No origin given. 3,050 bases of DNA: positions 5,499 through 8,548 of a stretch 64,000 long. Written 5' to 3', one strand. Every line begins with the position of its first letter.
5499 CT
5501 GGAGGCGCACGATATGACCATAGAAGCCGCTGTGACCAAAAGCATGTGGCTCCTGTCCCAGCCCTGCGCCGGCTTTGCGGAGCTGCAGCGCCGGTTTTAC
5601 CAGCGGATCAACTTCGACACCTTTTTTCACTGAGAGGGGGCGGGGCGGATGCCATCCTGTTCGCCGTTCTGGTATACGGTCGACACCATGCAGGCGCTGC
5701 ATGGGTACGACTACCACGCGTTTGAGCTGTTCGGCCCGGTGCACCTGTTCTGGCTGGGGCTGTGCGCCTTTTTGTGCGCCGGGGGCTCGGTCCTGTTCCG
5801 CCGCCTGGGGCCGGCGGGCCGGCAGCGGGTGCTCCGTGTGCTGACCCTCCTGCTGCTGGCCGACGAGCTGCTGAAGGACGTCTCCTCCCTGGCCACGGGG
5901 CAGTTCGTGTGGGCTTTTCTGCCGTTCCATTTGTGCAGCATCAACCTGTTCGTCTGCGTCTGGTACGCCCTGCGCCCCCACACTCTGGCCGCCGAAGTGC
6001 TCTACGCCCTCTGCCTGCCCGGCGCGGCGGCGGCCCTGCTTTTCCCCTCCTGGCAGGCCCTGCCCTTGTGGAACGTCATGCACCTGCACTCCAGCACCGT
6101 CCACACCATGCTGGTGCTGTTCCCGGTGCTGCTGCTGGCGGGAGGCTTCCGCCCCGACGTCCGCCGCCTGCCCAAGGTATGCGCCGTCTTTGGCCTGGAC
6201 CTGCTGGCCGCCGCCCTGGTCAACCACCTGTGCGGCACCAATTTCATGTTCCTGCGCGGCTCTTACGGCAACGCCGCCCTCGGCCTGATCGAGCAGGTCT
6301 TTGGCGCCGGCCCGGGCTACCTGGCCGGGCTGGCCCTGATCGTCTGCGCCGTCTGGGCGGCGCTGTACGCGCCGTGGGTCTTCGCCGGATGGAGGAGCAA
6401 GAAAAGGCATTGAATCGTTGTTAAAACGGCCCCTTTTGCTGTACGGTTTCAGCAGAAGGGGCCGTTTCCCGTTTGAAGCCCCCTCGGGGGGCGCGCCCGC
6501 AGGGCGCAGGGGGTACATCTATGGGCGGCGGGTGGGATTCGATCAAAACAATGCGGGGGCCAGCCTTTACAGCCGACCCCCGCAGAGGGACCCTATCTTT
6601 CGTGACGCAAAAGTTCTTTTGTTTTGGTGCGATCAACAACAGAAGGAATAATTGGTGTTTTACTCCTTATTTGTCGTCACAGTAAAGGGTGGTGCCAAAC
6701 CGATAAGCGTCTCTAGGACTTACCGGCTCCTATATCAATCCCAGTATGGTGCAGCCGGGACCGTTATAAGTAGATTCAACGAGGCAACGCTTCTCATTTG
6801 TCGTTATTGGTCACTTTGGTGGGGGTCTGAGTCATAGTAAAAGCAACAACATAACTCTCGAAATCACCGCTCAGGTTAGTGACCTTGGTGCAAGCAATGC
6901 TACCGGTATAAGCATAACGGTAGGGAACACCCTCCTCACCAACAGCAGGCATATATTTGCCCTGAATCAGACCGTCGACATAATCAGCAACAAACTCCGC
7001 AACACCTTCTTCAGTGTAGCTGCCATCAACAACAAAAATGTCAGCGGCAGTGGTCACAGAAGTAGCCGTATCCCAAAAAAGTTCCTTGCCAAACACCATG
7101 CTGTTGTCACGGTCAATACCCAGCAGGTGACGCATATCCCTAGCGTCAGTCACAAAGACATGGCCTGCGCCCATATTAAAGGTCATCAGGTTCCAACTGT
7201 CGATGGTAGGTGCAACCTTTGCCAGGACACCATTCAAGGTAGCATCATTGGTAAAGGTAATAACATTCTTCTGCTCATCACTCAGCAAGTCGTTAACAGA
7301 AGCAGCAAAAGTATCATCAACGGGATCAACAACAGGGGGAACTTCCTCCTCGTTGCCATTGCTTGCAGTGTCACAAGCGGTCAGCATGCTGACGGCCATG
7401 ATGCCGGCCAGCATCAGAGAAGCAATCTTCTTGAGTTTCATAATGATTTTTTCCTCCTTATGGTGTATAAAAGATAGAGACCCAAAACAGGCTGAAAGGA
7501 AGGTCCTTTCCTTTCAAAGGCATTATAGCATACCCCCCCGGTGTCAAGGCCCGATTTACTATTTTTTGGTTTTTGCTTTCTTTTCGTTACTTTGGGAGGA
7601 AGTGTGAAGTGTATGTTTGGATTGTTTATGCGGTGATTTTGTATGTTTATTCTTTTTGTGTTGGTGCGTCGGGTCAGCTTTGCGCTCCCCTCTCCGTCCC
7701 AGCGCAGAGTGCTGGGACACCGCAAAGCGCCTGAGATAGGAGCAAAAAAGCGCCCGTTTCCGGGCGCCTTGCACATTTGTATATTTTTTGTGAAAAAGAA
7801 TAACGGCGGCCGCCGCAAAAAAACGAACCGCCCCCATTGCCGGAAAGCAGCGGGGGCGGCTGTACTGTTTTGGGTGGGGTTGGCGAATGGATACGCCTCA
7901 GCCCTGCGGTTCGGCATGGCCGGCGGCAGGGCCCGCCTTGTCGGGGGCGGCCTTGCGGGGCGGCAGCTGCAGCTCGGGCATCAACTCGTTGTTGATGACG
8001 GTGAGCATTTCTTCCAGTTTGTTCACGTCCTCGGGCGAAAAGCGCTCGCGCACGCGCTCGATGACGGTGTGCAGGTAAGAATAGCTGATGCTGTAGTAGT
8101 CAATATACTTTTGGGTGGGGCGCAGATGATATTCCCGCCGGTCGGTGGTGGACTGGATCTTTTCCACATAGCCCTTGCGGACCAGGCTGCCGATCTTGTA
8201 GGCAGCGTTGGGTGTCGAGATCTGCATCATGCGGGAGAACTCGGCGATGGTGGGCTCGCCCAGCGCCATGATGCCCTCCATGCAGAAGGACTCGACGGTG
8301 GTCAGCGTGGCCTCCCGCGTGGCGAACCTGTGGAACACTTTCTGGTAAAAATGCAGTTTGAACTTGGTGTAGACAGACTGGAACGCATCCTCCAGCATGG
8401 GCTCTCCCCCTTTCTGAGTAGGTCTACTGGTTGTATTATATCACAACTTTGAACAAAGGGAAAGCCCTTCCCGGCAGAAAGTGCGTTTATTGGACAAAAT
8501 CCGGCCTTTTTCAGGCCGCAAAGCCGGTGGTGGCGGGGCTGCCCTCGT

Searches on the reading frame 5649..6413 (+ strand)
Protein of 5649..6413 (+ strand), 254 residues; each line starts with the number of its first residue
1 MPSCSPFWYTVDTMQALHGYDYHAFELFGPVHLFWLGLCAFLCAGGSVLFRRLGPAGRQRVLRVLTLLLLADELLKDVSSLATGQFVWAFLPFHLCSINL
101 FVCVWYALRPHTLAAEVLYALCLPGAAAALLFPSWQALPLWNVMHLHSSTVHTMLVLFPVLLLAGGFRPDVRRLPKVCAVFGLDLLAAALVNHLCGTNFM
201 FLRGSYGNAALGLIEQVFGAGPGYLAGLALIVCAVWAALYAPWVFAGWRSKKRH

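Call 22: search_protein_families(library=pfam, proteins=[window:5649-6413:+], max_evalue=0.01)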
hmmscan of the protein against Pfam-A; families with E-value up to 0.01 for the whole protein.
window:5649-6413:+ (254 aa): 1 family
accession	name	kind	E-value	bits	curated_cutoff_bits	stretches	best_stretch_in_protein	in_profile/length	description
PF14808.11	TMEM164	-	1e-39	136.8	25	1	27-240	1-217/217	TMEM164 family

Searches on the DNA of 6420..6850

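Call 10: search_rna_families(source=window, start=6420, end=6850, threshold=evalue, max_evalue=10, show_alignments=3)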
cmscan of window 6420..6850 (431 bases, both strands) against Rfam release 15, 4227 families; matches with E-value up to 10: 8.
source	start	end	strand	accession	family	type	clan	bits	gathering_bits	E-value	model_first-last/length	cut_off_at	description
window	6424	6467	-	RF03593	mir-2331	Gene; miRNA;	-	17.1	100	3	1-71/71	no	mir-2331 microRNA precursor family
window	6420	6484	+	RF03600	MIR3627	Gene; miRNA;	-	16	64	1.2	18-89/89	5'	MIR3627 microRNA precursor family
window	6424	6519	-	RF03082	dinG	Gene; sRNA;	-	15.3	46.9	3.8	1-87/87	no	dinG RNA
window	6619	6649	-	RF03008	malK-II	Cis-reg;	-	15.1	52.9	7.3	1-50/50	no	malK-II RNA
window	6420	6483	+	RF02021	mir-3179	Gene; miRNA;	-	14.9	90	6.5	16-84/84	5'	mir-3179 microRNA precursor family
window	6636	6671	-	RF04343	Plastid-psbA-2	Cis-reg;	CL00153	14.1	55.8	9.9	1-60/60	no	Plastid-psbA-2 3UTR RNA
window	6446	6479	+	RF01337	CRISPR-DR24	Gene; CRISPR;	-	13.6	35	8.6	1-30/30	no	CRISPR RNA direct repeat element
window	6603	6649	-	RF04333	Plastid-ycf3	Intron;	-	10.9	55.2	8.6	1-47/47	no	Plastid-ycf3 group II-D1 intron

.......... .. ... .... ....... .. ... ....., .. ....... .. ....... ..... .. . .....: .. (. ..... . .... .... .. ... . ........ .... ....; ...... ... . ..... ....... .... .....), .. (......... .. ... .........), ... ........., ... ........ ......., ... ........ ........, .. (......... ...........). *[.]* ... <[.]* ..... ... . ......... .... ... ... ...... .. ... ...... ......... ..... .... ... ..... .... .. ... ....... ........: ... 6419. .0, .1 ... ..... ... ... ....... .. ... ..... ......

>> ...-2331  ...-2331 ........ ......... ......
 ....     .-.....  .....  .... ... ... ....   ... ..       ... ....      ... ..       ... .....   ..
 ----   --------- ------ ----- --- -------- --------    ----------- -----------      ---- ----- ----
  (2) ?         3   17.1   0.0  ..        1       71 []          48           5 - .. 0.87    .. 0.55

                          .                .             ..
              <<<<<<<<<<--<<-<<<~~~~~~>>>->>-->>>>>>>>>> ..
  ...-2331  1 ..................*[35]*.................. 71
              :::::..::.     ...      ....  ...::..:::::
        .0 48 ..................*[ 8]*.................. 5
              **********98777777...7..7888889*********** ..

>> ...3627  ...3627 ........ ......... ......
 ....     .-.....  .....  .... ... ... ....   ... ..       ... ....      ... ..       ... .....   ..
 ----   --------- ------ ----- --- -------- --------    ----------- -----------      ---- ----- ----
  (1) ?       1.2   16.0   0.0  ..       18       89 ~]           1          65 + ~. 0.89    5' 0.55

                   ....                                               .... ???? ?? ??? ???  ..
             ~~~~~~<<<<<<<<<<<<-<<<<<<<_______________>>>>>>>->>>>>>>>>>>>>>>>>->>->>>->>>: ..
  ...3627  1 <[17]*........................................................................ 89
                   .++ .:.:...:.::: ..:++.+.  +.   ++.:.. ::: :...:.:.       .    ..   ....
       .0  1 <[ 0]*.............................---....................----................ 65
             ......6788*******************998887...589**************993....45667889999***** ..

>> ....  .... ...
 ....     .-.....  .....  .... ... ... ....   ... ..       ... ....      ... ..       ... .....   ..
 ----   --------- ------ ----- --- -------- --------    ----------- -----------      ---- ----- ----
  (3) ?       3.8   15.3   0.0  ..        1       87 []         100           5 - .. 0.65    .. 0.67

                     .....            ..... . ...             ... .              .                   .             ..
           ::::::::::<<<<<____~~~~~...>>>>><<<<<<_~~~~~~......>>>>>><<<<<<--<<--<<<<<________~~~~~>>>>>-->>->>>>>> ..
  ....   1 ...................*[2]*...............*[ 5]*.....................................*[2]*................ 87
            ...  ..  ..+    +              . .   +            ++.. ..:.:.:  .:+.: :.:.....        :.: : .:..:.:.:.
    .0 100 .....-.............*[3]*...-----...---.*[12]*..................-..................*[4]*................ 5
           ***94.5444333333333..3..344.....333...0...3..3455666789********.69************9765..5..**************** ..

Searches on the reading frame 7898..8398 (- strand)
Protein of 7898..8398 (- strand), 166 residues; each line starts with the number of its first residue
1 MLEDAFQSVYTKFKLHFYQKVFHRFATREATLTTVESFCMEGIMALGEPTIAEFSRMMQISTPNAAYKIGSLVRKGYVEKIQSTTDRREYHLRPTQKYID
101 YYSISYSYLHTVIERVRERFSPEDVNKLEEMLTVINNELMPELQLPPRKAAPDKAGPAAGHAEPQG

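Call 22: search_protein_families(library=pfam, proteins=[window:7898-8398:-], max_evalue=0.01)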
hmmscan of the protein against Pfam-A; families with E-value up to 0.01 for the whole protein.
window:7898-8398:- (166 aa): 5 families
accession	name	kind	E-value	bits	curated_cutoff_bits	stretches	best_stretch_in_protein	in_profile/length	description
PF01047.28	MarR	-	3.2e-07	30.6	24.6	1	35-89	4-58/59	MarR family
PF13463.12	HTH_27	-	5.2e-07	30.3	22.2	1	45-97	15-67/68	Winged helix DNA-binding domain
PF12802.13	MarR_2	-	1.9e-06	28.3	27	1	45-89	16-61/61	MarR family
PF01726.22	LexA_DNA_bind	-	0.0038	17.4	23.7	1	49-82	26-60/65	LexA DNA binding domain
PF01978.25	TrmB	-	0.0042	17.3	25.6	1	34-91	8-63/68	Sugar-specific transcriptional regulator TrmB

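Call 44: find_encoding_contigs(protein=window:7898-8398:-, flank=3000, max_places=10)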
Protein window:7898-8398:- (166 aa): 22 contigs read that carry it; 10 places shown.
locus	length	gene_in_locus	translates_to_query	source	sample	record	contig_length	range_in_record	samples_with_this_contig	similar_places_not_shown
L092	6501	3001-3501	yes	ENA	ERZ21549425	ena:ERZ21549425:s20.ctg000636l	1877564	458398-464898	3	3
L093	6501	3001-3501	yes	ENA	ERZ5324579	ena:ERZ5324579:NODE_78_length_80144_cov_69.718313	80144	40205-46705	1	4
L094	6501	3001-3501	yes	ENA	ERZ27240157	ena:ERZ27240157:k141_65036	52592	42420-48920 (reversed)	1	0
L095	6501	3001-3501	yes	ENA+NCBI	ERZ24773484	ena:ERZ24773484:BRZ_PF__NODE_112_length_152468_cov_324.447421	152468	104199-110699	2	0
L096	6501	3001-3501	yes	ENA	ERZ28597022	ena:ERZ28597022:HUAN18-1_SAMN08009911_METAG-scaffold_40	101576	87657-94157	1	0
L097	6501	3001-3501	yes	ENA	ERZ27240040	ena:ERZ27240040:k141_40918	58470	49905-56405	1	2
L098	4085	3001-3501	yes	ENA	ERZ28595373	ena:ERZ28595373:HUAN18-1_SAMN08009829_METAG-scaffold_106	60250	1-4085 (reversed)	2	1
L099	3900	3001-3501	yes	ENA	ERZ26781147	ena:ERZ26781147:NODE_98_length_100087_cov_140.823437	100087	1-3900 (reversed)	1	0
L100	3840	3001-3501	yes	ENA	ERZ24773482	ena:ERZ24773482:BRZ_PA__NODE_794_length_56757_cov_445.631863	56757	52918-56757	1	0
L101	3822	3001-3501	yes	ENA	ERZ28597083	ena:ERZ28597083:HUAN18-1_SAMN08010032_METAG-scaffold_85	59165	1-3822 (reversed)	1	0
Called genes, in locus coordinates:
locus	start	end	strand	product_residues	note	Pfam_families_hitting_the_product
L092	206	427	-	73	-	PF00403:HMA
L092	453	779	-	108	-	PF12840:HTH_20, PF01022:HTH_5, PF12802:MarR_2 (weak), PF13412:HTH_24 (weak)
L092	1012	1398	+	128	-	PF22636:FlK, PF03061:4HBT (weak)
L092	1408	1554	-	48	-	-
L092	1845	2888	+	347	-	-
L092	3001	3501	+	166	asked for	PF01047:MarR (weak), PF12802:MarR_2 (weak), PF13463:HTH_27 (weak)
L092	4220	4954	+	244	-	-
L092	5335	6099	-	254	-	PF14808:TMEM164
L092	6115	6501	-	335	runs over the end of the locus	PF00710:Asparaginase, PF17763:Asparaginase_C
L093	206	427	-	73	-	PF00403:HMA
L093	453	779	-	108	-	PF12840:HTH_20, PF01022:HTH_5, PF12802:MarR_2 (weak), PF13412:HTH_24 (weak)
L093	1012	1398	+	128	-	PF22636:FlK, PF03061:4HBT (weak)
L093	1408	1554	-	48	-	-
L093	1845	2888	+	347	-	-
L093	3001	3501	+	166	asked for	PF01047:MarR (weak), PF12802:MarR_2 (weak), PF13463:HTH_27 (weak)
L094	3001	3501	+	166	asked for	PF01047:MarR (weak), PF12802:MarR_2 (weak), PF13463:HTH_27 (weak)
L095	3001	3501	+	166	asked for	PF01047:MarR (weak), PF12802:MarR_2 (weak), PF13463:HTH_27 (weak)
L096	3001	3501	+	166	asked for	PF01047:MarR (weak), PF12802:MarR_2 (weak), PF13463:HTH_27 (weak)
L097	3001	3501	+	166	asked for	PF01047:MarR (weak), PF12802:MarR_2 (weak), PF13463:HTH_27 (weak)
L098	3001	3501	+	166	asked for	PF01047:MarR (weak), PF12802:MarR_2 (weak), PF13463:HTH_27 (weak)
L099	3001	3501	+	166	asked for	PF01047:MarR (weak), PF12802:MarR_2 (weak), PF13463:HTH_27 (weak)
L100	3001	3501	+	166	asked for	PF01047:MarR (weak), PF12802:MarR_2 (weak), PF13463:HTH_27 (weak)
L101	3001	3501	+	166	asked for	PF01047:MarR (weak), PF12802:MarR_2 (weak), PF13463:HTH_27 (weak)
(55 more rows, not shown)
